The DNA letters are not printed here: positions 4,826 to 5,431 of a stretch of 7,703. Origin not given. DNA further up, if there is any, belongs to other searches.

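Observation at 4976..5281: Zinc-ribbon ORF translationally coupled to gII, inserted between gII and gV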

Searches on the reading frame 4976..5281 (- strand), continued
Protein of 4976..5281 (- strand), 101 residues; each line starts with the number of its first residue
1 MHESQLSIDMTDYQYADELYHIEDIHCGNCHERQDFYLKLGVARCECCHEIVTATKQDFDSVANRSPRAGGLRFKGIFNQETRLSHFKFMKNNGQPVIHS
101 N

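Call 30: search_solved_structures(query=A3, max_evalue=10, show_alignments=3)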
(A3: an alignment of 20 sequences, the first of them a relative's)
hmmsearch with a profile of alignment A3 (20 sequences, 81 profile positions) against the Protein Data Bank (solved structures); distinct sequences matched with E-value up to 10: 15.
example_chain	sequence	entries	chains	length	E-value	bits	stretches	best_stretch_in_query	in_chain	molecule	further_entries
1x61_A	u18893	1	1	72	0.0073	19.5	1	17-49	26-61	Thyroid receptor interacting protein 6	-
2dar_A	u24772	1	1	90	0.061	16.5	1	20-54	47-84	PDZ and LIM domain protein 5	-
2cuq_A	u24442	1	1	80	0.079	16.2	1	14-54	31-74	Four and a half LIM domains 3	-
7aoi_BX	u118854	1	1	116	0.083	16.1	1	19-49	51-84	LIM domain containing protein,mL90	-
7d38_A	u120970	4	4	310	0.1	15.8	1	26-51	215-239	Cd1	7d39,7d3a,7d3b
6ghc_A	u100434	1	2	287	0.13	15.5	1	27-47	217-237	5-methylcytosine-specific restriction enzyme A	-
1nui_A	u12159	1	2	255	0.13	15.5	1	17-67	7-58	DNA primase/helicase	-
7aih_Ax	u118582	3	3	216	0.16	15.2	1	17-49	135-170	LIM zinc-binding domain-containing protein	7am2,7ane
6hiv_BX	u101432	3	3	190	0.31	14.3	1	19-49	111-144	mL90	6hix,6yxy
6n7i_A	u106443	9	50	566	0.37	14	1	17-67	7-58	DNA primase/helicase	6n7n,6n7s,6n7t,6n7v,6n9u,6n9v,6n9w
3idv_A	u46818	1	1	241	0.5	13.6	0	39-75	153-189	Protein disulfide-isomerase A4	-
1x63_A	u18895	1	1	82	1.6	12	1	14-51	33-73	Skeletal muscle LIM-protein 1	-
1m1p_A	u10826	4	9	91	3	11.1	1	23-50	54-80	Small tetraheme cytochrome c | Periplasmic tetraheme cytochrome c CctA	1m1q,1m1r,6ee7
2dj7_A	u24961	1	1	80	8.5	9.7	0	17-46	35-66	Actin-binding LIM protein 3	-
6u4m_A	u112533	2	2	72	9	9.6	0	18-52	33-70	Paxillin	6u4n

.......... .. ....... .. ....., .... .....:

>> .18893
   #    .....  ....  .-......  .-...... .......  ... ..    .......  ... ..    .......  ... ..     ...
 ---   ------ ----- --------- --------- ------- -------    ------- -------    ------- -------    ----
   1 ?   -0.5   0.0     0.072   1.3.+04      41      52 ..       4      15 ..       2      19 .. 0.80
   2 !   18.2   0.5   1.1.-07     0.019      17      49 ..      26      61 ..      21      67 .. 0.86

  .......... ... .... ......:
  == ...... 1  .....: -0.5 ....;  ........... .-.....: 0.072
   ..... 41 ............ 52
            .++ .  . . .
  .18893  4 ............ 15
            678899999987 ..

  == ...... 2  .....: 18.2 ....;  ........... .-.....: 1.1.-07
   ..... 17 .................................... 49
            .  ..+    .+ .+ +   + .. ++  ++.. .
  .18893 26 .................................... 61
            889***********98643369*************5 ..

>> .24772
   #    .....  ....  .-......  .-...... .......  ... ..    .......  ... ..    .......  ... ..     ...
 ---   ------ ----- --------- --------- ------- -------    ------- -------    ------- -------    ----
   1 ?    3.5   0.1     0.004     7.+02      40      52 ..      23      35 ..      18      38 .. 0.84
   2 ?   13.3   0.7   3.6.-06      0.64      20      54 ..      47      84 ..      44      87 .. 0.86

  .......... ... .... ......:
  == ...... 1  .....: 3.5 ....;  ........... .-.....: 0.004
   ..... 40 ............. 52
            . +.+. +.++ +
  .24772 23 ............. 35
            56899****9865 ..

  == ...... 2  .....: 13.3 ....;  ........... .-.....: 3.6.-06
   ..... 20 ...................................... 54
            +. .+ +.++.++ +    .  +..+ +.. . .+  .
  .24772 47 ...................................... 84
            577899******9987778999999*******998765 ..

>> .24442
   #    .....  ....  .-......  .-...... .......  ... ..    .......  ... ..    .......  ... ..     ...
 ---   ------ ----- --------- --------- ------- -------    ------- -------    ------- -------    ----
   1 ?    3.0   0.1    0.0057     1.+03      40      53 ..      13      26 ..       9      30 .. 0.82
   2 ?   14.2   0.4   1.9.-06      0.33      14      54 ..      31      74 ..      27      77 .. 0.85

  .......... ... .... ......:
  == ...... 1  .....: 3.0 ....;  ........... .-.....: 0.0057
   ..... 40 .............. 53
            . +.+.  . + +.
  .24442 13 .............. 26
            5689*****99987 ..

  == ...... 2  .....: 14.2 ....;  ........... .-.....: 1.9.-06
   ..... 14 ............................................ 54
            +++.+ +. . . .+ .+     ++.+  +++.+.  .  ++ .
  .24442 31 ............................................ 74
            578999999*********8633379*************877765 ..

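Call 31: search_protein_families(library=pfam, alignment_id=A3, max_evalue=1)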
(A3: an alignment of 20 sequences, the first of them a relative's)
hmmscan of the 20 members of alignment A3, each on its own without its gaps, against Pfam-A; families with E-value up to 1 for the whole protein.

A. member 1, P0001 (101 aa): 1 family
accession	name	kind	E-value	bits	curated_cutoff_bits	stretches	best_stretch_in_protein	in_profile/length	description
PF14522.11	Cytochrome_C7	-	0.12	12.7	24.8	1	18-50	43-67/67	Cytochrome c7 and related cytochrome c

B. families by the number of members that match (of 20 scanned): 28 families (the first 25 are shown)
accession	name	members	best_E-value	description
PF07295.17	DUF1451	4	0.0049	Zinc-ribbon containing domain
PF07191.17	Zn_ribbon_6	3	0.0015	Double zinc ribbon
PF00412.28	LIM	3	0.0038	LIM domain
PF18912.6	DZR_2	3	0.022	Double zinc ribbon domain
PF11781.13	Zn_ribbon_RRN7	2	0.0033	Zinc-finger of RNA-polymerase I-specific TFIIB, Rrn7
PF14599.11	zinc_ribbon_6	2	0.0066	Zinc-ribbon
PF22747.2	Zn_ribbon_DUF2089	2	0.011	DUF2089 zinc ribbon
PF13447.11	Multi-haem_cyto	2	0.043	Seven times multi-haem cytochrome CxxCH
PF10080.14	FtrD-like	2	0.048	Membrane iron-sulfur containing protein FtrD-like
PF14522.11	Cytochrome_C7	2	0.12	Cytochrome c7 and related cytochrome c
PF12773.13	DZR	2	0.23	Double zinc ribbon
PF23145.1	Zf_2nd_IFT121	1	0.015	IFT121, second zinc finger domain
PF17026.10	zf-RRPl_C4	1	0.015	Putative ribonucleoprotein zinc-finger pf C4 type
PF10122.14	Zn_ribbon_Com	1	0.02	Mu-like prophage protein Com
PF24451.1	DUF7567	1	0.02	Family of unknown function (DUF7567)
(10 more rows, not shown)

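Call 36: predict_structure(alignment_id=A3)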
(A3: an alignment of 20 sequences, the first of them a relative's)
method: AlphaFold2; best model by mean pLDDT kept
length: 101 residues; sequences in the alignment: 20
mean_pLDDT: 71.7   pTM: 0.57
mean pLDDT of the five models: 71.7, 71.0, 70.4, 68.2, 65.0
residues with pLDDT >= 90: 20; 70-90: 40; 50-70: 22; < 50: 19
segments of 3 or more residues with pLDDT < 50: 1-6, 8-14, 76-78, 99-101
pLDDT, mean of each block of 10 residues (from residue 1): 42 59 92 88 88 87 78 58 65 65 30
secondary structure, 60 per line:
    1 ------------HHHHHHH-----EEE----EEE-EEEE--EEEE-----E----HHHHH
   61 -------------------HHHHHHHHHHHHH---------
elements in order: H13-19 E25-27 E32-34 E36-39 E42-45 H56-60 H80-92

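Call 41: fold_search(model_id=the predicted structure, library=pdb)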
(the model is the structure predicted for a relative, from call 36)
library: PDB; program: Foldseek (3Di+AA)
matches with E <= 10: 141; with E <= 0.001: 0
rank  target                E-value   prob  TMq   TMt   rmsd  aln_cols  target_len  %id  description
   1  7oya_p1               1.7e-01  0.28  0.28  0.30  12.2        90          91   11  Cryo-EM structure of the 1 hpf zebrafish embryo 80S ribosome (released 2022-07-13)
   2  9bh5_Cp               2.0e-01  0.25  0.27  0.30  11.7        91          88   14  High-resolution C. elegans 80S ribosome structure - class 1 (released 2024-09-04)
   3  7oyc_p1               2.0e-01  0.25  0.28  0.30  12.1        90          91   12  Cryo-EM structure of the Xenopus egg 80S ribosome (released 2022-07-20)
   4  6az3_o                2.4e-01  0.23  0.28  0.30  12.8        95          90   15  Cryo-EM structure of of the large subunit of Leishmania ribosome bound to paromomycin (released 2017-12-06)
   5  8q7z_Bp               2.8e-01  0.28  0.27  0.30  10.0        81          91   12  Structure of the G. gallus 80S non-rotated ribosome (released 2024-08-28)
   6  4v6x_Cp               2.9e-01  0.21  0.28  0.30  12.3        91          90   11  Structure of the human 80S ribosome (released 2014-07-09)
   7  8fkz_LX               3.1e-01  0.23  0.27  0.34  11.2        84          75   12  Human nucleolar pre-60S ribosomal subunit (State G) (released 2023-07-12)
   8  9y49_Cp               3.1e-01  0.18  0.27  0.30  12.2        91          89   11  Structure of tuco-tuco ribosome with P/E tRNA and eEF2 (rotated) (released 2026-02-18)
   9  7ls1_j2               4.7e-01  0.15  0.27  0.30  12.3        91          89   11  80S ribosome from mouse bound to eEF2 (Class II) (released 2021-11-03)
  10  9qf4_Be               6.1e-01  0.21  0.28  0.33  10.7        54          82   13  Structure of P. furiosus 70S ribosome grown at 95 degC (released 2025-11-05)
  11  6zj3_L5               6.1e-01  0.15  0.28  0.30  12.5        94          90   13  Cryo-EM structure of the highly atypical cytoplasmic ribosome of Euglena gracilis (released 2020-10-07)
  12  9gmo_j                6.5e-01  0.14  0.28  0.30  12.2        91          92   11  eIF6-bound pre-60S large ribosomal subunit incorporating mutant uL16 (released 2024-10-02)
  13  6lu8_X                6.5e-01  0.12  0.28  0.30  11.9       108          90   11  Cryo-EM structure of a human pre-60S ribosomal subunit - state A (released 2020-08-26)
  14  7pzy_AQ               7.5e-01  0.16  0.28  0.30  10.4        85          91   13  Structure of the vacant Candida albicans 80S ribosome (released 2022-05-18)
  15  4v6w_Cp               7.5e-01  0.14  0.28  0.30  12.9        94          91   11  Structure of the D. melanogaster 80S ribosome (released 2014-07-09)
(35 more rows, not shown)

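Call 42: fold_search(model_id=the predicted structure, library=viral)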
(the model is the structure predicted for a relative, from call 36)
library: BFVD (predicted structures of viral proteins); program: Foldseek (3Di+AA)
matches with E <= 10: 223; with E <= 0.001: 0
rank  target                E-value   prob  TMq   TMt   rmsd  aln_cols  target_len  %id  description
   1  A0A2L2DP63            1.2e-01  0.41  0.28  0.25  12.4        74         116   11  Uncharacterized protein [Acanthamoeba polyphaga mimivirus]
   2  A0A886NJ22            4.1e-01  0.09  0.25  0.11  16.3       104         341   13  (no name in the UniProt tables at hand)
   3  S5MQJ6                4.7e-01  0.07  0.24  0.13  15.0       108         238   16  (no name in the UniProt tables at hand)
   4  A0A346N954            5.7e-01  0.08  0.23  0.18  12.3        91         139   16  (no name in the UniProt tables at hand)
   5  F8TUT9                6.1e-01  0.12  0.27  0.15  17.0       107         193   12  (no name in the UniProt tables at hand)
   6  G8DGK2                8.5e-01  0.07  0.23  0.07  16.9       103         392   16  (no name in the UniProt tables at hand)
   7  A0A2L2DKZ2            9.1e-01  0.12  0.28  0.19  12.8        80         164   12  Uncharacterized protein [Acanthamoeba polyphaga mimivirus]
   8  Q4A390                9.8e-01  0.06  0.22  0.07  16.1        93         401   13  Uncharacterized protein [Emiliania huxleyi virus 86 (isolate United Kingdom/English Channel/1999)]
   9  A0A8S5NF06            1.0e+00  0.47  0.29  0.25   2.7        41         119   17  DNA-directed RNA polymerase [Siphoviridae sp. cthSp75]
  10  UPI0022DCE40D         1.0e+00  0.10  0.25  0.19  13.0        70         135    6  (no name look-up for this kind of identifier)
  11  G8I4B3                1.2e+00  0.28  0.29  0.45   6.9        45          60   16  Uncharacterized protein [Mycobacterium phage DS6A]
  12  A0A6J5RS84            1.3e+00  0.35  0.30  0.28   3.3        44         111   20  Uncharacterized protein [uncultured Caudovirales phage]
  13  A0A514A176            1.3e+00  0.33  0.33  0.54   6.9        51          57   20  Uncharacterized protein [Aeromonas phage LAh_9]
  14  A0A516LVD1            1.4e+00  0.25  0.26  0.50   4.8        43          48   12  (no name in the UniProt tables at hand)
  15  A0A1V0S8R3            1.5e+00  0.10  0.24  0.15   8.9        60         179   17  Uncharacterized protein [Catovirus CTV1]
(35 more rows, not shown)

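Call 44: find_encoding_contigs(protein=P0019, flank=10000)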
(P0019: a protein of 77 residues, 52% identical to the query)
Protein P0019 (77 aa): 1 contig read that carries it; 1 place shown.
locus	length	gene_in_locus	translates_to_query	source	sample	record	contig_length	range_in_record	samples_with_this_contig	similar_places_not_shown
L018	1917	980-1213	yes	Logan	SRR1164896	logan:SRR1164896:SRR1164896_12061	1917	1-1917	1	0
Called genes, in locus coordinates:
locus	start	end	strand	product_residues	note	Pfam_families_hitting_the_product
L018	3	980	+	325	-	?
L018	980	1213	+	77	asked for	-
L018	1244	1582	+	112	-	PF07459:CTX_RstB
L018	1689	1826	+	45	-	-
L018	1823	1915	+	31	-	?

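Call 45: find_encoding_contigs(protein=P0016, flank=10000)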
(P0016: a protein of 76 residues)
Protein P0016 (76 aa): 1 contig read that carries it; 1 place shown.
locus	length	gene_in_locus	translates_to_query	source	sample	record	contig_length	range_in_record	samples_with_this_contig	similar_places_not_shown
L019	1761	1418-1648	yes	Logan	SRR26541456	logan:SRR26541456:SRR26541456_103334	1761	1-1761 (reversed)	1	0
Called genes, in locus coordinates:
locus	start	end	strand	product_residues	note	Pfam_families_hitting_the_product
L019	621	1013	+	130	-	-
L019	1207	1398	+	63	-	-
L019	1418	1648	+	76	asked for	-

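Call 48: find_related_loci(query=A4, collection=metagenome_contigs, flank=6000)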
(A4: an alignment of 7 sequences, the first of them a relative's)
Query A4 (101 aa) in metagenome_contigs; peptide patterns used: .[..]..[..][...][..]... (x = any residue, [..] = any of these).
198 stretches matched a pattern; 1 encode a relative of the query (tblastn E <= 1e-3); 1 distinct loci.
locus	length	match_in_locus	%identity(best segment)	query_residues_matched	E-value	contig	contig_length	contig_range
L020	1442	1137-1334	41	11-76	9e-17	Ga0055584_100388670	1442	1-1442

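Call 51: search_protein_families(library=pfam, proteins=[L020:104-1090:+, L018:3-980:+, L019:1207-1398:+, L019:621-1013:+, L005:1853-2101:+, L005:2101-2211:+, L016:415-804:+, L015:1548-2708:+], max_evalue=0.1)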
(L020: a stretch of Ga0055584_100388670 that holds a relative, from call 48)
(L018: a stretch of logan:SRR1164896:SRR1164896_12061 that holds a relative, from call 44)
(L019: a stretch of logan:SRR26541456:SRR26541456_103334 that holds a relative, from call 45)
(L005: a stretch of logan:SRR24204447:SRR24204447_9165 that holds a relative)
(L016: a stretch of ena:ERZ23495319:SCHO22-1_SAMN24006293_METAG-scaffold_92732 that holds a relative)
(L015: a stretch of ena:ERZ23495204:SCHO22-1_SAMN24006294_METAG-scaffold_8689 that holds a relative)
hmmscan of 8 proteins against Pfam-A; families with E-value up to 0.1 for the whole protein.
L020:104-1090:+ (328 aa): 3 families
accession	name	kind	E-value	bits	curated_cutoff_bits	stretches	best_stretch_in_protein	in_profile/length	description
PF01446.23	Rep_1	-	5.9e-68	229.5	33.2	1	70-326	2-252/253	Replication protein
PF23343.2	REP_ORF2-G2P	-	0.0001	22.9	27.8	1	116-242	3-97/99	Replication-associated protein ORF2/G2P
PF14319.11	Zn_Tnp_IS91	-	0.00083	19.7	26.3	1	41-97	14-73/90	Transposase zinc-binding domain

L018:3-980:+ (325 aa): 2 families
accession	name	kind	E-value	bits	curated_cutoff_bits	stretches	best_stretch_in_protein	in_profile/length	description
PF05144.20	Phage_CRI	-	1.1e-22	81.3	21.7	1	1-156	82-222/232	Replication-associated protein G2P N-terminal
PF05155.20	G2P_X_C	-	4e-19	69.4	25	1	221-308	5-87/88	Replication-associated protein G2P C-terminal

L019:1207-1398:+ (63 aa): 0 families

L019:621-1013:+ (130 aa): 1 family
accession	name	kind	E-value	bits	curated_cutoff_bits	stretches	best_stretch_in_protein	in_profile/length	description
PF01350.22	Flavi_NS4A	-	0.066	13.6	27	1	7-57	45-98/144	Flavivirus non-structural protein NS4A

L005:1853-2101:+ (82 aa): 0 families

L005:2101-2211:+ (36 aa): 0 families

L016:415-804:+ (129 aa): 0 families

L015:1548-2708:+ (387 aa): 2 families
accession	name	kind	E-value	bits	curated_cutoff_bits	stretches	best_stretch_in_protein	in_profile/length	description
PF01446.23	Rep_1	-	2.8e-14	53.6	33.2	1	84-203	3-118/253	Replication protein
PF23343.2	REP_ORF2-G2P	-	0.0044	17.7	27.8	1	130-215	3-61/99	Replication-associated protein ORF2/G2P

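Call 60: search_solved_structures(query=A5, max_evalue=10)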
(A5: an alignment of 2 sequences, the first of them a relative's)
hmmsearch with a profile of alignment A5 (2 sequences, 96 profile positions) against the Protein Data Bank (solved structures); distinct sequences matched with E-value up to 10: 1.
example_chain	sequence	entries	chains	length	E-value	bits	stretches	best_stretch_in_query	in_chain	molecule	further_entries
4mu9_A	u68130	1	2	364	0.11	15.9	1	5-46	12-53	Glycoside hydrolase family 73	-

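Call 62: search_dna_similar(query=P0013, collection=plasmids, mode=protein, max_evalue=1)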
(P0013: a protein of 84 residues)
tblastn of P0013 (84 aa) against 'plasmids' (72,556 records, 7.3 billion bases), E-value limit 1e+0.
No match.

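Call 63: search_dna_similar(query=P0001, collection=plasmids, mode=protein, max_evalue=1)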
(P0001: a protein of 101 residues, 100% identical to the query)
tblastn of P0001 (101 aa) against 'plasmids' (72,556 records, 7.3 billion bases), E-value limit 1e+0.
Records with a match: 3; places in all: 3; records where one place covers at least 80% of the query: 0.
Best place of each record, by identity: <60% 3.
By first word of the organism name: Rhizobium 3.
By predicted mobility (MOB-suite, as given by PLSDB): non-mobilizable 3.
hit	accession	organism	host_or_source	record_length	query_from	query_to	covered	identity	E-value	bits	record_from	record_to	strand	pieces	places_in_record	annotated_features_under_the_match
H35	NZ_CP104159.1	Rhizobium sp. CB3060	Leucaena leucocephala,cell culture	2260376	39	76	38%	44.7%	2e-1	37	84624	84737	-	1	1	record has no annotation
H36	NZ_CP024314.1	Rhizobium sp. NXC24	Phaseolus vulgaris,cell culture,plant ...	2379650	39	76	38%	44.7%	2e-1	37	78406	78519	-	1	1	record has no annotation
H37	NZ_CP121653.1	Rhizobium sp. CB3171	Calliandra calothyrsus,cell culture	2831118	43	76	34%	47.1%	5e-1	35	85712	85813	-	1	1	record has no annotation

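Call 64: search_dna_similar(query=P0009, collection=plasmids, mode=protein, max_evalue=1)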
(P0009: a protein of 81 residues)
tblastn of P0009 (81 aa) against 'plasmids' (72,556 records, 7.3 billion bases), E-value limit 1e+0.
No match.

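Call 66: find_related_loci(query=A4, collection=viral_contigs, flank=8000)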
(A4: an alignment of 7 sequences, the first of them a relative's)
Query A4 (101 aa) in viral_contigs; peptide patterns used: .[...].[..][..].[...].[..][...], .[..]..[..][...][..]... (x = any residue, [..] = any of these).
19 stretches matched a pattern, but none encodes a relative of the query by tblastn (E <= 1e-3).

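Call 68: find_related_loci(query=A7, collection=genome_contigs, flank=8000)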
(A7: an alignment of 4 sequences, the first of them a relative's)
Query A7 (101 aa) in genome_contigs; peptide patterns used: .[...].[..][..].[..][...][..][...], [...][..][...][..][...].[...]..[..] (x = any residue, [..] = any of these).
40 stretches matched a pattern, but none encodes a relative of the query by tblastn (E <= 1e-3).

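Call 71: search_protein_families(library=ncbifam, alignment_id=A3, max_evalue=1)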
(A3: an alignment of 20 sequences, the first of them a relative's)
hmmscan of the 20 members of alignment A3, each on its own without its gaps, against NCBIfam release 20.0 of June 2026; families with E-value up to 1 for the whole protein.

A. member 1, P0001 (101 aa): 0 families

B. families by the number of members that match (of 20 scanned): 13 families
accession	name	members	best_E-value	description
NF001754.0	PRK00481.1-4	2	0.0049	NAD-dependent protein deacylase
TIGR03831.1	YgiT_finger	1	0.022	YgiT-type zinc finger protein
NF005992.0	PRK08116.1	1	0.026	hypothetical protein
NF040494.1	nitrored_ArsF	1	0.03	nitrophenyl compound nitroreductase subunit ArsF family protein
NF008261.0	PRK11032.1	1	0.11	zinc ribbon-containing protein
NF004069.0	PRK05580.2-1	1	0.12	primosomal protein N'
NF033794.2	chaper_CopZ_Eh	1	0.12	copper chaperone CopZ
NF009143.0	PRK12495.1-4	1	0.14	hypothetical protein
TIGR03507.1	decahem_SO1788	1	0.16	OmcA/MtrC family decaheme c-type cytochrome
NF009142.0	PRK12495.1-3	1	0.17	hypothetical protein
NF001638.0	PRK00418.1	1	0.19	DNA gyrase inhibitor YacG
TIGR04039.1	MXAN_0977_Heme2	1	0.26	MbnH family di-heme enzyme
NF004066.1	PRK05580.1-3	1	0.35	primosomal protein N'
